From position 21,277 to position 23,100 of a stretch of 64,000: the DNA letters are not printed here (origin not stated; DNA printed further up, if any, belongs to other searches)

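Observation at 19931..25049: Lower-GC four-gene islet between gltX and yifB: PAS-GGDEF, GT-B/TPR glycosyltransferase, unknown protein, cytidylyltransferase-methyltransferase fusion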

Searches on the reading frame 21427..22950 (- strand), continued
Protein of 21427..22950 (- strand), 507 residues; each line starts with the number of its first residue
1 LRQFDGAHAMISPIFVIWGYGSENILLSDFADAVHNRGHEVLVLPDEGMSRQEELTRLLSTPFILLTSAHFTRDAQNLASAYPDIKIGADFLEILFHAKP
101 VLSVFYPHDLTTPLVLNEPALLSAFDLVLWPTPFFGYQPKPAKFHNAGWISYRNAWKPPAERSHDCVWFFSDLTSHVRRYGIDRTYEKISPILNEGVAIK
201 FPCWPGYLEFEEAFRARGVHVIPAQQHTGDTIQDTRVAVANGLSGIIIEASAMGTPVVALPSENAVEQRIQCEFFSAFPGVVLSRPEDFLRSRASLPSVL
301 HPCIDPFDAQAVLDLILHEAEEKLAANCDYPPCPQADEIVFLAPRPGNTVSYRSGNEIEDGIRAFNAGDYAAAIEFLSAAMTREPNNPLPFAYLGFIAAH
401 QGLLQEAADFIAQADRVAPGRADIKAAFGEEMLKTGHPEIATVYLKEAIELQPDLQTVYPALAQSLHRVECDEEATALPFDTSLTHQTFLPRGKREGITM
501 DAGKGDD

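Call 56: search_solved_structures(query=A2, max_evalue=10, show_alignments=3)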
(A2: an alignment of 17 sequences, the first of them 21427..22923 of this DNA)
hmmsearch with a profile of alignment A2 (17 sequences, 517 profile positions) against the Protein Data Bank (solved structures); distinct sequences matched with E-value up to 10: 162 (the best 60 are shown).
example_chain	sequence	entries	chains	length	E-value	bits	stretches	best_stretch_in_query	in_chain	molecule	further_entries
9qhb_A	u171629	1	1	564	2e-30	109.3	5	393-490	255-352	Engineered tetratricopeptide repeat protein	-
8bu0_A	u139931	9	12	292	4.8e-24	88.3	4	393-491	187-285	Consensus tetratricopeptide repeat protein | Crystal structure of an 8-repeat consensus TPR superhelix with Zinc. | Monomer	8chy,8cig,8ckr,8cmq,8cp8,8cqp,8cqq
9qhc_A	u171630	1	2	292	2.8e-20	75.8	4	393-490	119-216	Engineered tetratricopeptide repeat protein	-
7obi_A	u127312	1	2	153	4.9e-14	55.2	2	394-492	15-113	CTPR-rv4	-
8fgw_D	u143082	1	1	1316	2.2e-10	43.1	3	367-504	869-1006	Tetratricopeptide repeat protein 21B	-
7ntf_A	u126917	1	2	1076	3.7e-10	42.4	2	387-501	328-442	Isoform 1 of UDP-N-acetylglucosamine--peptide N-acetylglucosaminyltransferase 110 kDa subu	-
7yea_A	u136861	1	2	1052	5.9e-10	41.8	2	387-501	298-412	UDP-N-acetylglucosamine--peptide N-acetylglucosaminyltransferase 110 kDa subunit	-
8bbe_D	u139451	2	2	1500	5.9e-10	41.8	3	367-504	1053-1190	SNAP-tag,Tetratricopeptide repeat protein 21B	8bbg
7yeh_B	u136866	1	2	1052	8.1e-10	41.3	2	387-501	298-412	UDP-N-acetylglucosamine--peptide N-acetylglucosaminyltransferase 110 kDa subunit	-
1w3b_A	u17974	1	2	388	1.8e-09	40.1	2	387-498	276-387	UDP-N-ACETYLGLUCOSAMINE--PEPTIDE N-ACETYLGLUCOSAMINYLTRANSFERASE 110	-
6eou_A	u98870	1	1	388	1.9e-09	40.1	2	387-498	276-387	UDP-N-acetylglucosamine--peptide N-acetylglucosaminyltransferase 110 kDa subunit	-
1na0_A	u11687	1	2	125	1e-07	34.3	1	393-493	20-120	designed protein CTPR3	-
9gzg_A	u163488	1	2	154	2.7e-07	33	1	395-493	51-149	Engineered CTPR protein with glutamic acids for conductivity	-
2wqh_A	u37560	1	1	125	5.9e-07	31.8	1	393-493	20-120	CTPR3Y3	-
2q7f_A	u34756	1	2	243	1.1e-06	31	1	391-493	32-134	YrrB protein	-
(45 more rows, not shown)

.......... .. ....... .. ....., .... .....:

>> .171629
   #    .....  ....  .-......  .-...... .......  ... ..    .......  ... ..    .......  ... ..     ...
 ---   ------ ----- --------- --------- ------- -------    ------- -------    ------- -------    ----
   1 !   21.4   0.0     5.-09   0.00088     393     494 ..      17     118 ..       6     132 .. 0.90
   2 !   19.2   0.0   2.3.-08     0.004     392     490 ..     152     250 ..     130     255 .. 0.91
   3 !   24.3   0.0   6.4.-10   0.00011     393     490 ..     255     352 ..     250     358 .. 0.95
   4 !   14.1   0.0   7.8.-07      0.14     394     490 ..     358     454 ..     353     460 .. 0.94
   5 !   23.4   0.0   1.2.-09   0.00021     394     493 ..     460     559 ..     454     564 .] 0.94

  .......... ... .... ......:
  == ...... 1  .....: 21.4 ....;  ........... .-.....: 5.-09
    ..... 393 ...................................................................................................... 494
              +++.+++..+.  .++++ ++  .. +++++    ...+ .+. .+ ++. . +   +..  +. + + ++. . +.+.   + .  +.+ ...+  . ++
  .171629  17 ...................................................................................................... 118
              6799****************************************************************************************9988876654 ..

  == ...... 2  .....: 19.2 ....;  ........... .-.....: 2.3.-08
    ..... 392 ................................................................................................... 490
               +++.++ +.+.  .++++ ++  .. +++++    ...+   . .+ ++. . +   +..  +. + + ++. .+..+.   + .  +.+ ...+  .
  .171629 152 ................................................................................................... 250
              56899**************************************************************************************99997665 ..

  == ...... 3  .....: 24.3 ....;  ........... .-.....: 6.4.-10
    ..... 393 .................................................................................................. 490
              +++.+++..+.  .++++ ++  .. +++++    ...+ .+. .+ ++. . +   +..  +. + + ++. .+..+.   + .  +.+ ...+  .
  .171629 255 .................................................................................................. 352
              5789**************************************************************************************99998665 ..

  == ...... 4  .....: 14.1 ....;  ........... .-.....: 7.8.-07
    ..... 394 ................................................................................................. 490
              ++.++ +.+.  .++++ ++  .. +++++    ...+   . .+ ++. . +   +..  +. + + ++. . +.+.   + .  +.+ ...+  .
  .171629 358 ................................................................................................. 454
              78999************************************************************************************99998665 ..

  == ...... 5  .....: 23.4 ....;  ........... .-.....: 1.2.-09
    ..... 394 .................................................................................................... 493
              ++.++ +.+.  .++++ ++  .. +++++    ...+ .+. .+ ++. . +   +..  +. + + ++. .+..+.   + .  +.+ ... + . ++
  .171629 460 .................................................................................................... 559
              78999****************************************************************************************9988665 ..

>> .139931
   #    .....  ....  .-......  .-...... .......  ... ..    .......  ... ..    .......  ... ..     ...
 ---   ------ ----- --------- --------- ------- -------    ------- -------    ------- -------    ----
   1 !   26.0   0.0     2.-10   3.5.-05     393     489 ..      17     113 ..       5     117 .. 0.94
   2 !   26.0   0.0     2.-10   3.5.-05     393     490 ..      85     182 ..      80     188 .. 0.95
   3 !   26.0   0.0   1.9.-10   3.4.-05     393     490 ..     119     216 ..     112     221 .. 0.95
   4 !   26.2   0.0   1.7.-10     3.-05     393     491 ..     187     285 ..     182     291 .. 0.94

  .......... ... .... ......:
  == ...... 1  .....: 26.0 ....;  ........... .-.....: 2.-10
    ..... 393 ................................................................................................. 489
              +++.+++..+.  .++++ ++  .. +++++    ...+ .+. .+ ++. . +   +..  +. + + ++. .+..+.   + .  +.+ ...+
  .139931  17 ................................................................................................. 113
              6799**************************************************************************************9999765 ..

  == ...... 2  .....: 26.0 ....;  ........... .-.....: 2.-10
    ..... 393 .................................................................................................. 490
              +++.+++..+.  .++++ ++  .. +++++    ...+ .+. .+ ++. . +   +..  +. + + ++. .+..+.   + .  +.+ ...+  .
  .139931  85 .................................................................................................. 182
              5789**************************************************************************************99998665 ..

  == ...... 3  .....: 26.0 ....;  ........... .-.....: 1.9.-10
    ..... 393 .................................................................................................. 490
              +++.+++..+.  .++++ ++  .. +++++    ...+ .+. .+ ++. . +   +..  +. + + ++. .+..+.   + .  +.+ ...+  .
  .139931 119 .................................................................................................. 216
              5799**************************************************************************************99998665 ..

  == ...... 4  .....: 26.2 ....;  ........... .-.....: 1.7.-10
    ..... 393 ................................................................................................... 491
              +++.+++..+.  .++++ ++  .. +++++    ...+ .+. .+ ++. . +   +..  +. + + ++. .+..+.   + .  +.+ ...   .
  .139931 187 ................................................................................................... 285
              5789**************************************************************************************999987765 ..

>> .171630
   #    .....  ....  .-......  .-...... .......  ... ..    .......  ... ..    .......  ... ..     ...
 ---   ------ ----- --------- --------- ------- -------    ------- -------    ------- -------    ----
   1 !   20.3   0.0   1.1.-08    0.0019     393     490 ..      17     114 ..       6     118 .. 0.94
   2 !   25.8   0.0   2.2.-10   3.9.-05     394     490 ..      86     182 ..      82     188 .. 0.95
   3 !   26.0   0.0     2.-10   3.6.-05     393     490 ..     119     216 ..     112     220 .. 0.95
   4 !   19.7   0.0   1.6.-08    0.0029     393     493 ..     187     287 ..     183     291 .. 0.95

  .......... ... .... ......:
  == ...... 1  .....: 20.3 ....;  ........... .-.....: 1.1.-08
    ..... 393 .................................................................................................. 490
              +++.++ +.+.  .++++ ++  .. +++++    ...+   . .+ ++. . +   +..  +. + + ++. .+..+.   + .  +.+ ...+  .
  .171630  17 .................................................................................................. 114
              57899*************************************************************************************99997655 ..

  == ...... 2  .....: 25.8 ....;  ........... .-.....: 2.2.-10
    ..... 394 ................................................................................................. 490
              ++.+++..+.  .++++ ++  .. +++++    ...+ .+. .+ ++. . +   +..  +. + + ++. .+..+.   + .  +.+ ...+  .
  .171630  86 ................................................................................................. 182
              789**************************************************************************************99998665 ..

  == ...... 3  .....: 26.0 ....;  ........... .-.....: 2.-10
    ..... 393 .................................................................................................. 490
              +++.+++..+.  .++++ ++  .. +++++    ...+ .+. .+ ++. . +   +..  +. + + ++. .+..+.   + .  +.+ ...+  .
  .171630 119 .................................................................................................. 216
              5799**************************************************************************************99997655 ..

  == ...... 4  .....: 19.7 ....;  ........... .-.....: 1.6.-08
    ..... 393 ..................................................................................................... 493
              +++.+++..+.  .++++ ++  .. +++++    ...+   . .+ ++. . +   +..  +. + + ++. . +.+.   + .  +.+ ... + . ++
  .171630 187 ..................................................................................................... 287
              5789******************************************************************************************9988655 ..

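Call 58: find_encoding_contigs(protein=P0022, flank=10000, max_places=1)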
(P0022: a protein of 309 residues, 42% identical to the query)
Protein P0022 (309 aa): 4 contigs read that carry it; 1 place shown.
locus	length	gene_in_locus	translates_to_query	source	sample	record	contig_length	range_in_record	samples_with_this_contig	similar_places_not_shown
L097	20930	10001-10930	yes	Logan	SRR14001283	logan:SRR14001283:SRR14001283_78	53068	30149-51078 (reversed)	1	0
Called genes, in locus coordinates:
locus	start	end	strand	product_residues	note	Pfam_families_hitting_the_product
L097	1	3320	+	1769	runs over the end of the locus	?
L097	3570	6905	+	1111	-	PF01839:FG-GAP (faint), PF00353:HemolysinCabind (weak), PF13517:FG-GAP_3 (weak)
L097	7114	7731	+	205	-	PF00702:Hydrolase (weak), PF12710:HAD, PF08282:Hydrolase_3 (weak)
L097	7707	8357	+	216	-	PF01128:IspD, PF12804:NTP_transf_3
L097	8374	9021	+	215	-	PF01739:CheR (weak), PF13847:Methyltransf_31, PF08241:Methyltransf_11 (weak), PF08242:Methyltransf_12 (weak), PF13649:Methyltransf_25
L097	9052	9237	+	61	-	-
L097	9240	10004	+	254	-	-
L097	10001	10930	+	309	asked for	-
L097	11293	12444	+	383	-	-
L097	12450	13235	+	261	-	PF01061:ABC2_membrane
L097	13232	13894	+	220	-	PF00005:ABC_tran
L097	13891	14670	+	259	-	PF00483:NTP_transferase, PF12804:NTP_transf_3 (weak)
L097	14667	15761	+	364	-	PF01370:Epimerase, PF04321:RmlD_sub_bind, PF16363:GDP_Man_Dehyd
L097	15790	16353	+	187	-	PF00908:dTDP_sugar_isom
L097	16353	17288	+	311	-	PF01370:Epimerase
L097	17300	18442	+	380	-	PF01266:DAO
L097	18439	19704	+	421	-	PF05045:RgpF (weak)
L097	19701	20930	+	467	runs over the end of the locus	PF13489:Methyltransf_23, PF08003:Methyltransf_9 (faint), PF08241:Methyltransf_11 (faint), PF13847:Methyltransf_31 (faint)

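Call 59: find_encoding_contigs(protein=P0008, flank=10000, max_places=1)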
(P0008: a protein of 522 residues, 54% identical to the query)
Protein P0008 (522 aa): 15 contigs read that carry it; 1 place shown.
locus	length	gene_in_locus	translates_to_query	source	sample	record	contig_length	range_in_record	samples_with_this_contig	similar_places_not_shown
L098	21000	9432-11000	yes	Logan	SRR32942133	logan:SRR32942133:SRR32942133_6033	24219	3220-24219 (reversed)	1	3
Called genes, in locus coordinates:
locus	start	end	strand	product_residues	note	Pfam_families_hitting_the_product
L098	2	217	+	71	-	?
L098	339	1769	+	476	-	PF00224:PK, PF02887:PK_C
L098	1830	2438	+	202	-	PF00156:Pribosyltran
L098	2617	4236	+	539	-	PF02776:TPP_enzyme_N, PF00205:TPP_enzyme_M, PF02775:TPP_enzyme_C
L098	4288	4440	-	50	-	-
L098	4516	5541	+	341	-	PF14261:DUF4351 (weak)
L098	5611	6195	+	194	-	PF05685:Uma2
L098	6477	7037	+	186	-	PF05685:Uma2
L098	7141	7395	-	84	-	-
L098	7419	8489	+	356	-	PF01467:CTP_transf_like, PF03848:TehB (weak), PF05401:NodS (faint), PF13649:Methyltransf_25, PF13847:Methyltransf_31, PF08241:Methyltransf_11, PF08242:Methyltransf_12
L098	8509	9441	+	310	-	-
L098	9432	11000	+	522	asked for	PF07719:TPR_2 (faint), PF13428:TPR_14 (faint), PF14559:TPR_19 (weak)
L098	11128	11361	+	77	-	-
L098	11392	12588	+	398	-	PF13489:Methyltransf_23, PF02353:CMAS (weak), PF08241:Methyltransf_11, PF08242:Methyltransf_12, PF13649:Methyltransf_25, PF13847:Methyltransf_31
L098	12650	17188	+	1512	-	PF14307:Glyco_tran_WbsX, PF00535:Glycos_transf_2, PF13641:Glyco_tranf_2_3, PF10111:Glyco_tranf_2_2 (weak)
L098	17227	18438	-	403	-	PF13489:Methyltransf_23, PF08242:Methyltransf_12 (weak), PF08484:Methyltransf_14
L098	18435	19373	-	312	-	PF01073:3Beta_HSD (faint), PF01370:Epimerase, PF02719:Polysacc_synt_2 (faint), PF04321:RmlD_sub_bind (weak), PF07993:NAD_binding_4 (faint), PF16363:GDP_Man_Dehyd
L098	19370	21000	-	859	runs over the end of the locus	PF00515:TPR_1 (faint), PF07719:TPR_2 (faint), PF23914:TPR_CcmH_CycH, PF13432:TPR_16 (weak), PF14559:TPR_19 (weak), PF13432:TPR_16, PF13424:TPR_12 (weak), PF13844:Glyco_transf_41, +10 more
